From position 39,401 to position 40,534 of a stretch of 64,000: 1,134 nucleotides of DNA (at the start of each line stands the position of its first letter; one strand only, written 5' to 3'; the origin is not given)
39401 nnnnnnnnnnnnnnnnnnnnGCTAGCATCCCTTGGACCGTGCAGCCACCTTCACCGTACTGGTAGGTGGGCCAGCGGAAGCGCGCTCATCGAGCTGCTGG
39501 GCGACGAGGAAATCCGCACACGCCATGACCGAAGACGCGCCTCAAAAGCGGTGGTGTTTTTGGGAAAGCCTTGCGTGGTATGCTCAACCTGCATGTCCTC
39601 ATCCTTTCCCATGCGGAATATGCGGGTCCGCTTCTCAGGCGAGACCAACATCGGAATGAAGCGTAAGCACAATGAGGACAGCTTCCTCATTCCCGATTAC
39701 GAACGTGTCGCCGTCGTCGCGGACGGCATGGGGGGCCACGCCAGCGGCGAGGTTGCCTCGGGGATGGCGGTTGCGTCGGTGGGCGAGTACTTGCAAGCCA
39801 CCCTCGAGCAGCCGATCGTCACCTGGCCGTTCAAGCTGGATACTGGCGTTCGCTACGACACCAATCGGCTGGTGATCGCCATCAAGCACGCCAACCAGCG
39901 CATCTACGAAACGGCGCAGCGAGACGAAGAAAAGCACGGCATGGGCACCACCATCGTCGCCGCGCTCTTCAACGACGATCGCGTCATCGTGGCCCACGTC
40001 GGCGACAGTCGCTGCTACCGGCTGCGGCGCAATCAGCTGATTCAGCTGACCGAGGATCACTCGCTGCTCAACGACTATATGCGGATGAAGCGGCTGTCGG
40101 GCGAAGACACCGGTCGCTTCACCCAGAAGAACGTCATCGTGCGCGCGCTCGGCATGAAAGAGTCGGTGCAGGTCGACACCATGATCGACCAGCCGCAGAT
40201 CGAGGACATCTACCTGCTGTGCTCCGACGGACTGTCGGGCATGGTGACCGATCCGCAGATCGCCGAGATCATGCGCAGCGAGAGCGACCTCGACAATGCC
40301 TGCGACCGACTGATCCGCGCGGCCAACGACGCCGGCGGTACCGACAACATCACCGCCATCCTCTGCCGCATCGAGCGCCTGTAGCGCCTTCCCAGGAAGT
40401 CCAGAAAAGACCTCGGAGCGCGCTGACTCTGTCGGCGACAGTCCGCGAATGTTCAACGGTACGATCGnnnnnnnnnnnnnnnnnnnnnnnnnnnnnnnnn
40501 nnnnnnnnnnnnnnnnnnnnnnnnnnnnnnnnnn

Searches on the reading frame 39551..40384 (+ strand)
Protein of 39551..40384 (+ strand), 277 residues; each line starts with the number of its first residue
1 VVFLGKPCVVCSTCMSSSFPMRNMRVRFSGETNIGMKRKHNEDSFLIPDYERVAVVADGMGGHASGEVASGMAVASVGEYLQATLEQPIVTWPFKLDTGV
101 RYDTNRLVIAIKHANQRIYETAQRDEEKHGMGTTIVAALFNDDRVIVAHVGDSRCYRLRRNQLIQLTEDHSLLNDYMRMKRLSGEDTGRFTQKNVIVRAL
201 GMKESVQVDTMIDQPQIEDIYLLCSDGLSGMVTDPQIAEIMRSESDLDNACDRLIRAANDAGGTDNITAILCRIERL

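Call 9: search_protein_families(library=pfam, proteins=[window:39551-40384:+])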
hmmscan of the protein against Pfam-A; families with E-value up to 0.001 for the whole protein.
window:39551-40384:+ (277 aa): 3 families
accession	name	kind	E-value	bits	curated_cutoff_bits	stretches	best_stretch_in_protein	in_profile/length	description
PF13672.11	PP2C_2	-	2.4e-17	63.6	24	1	38-271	9-208/209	Protein phosphatase 2C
PF00481.26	PP2C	-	6.3e-14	52.7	20.3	1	104-267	73-255/255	Protein phosphatase 2C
PF07228.17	SpoIIE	-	9.1e-05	22.9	25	0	53-162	6-94/192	Stage II sporulation protein E (SpoIIE)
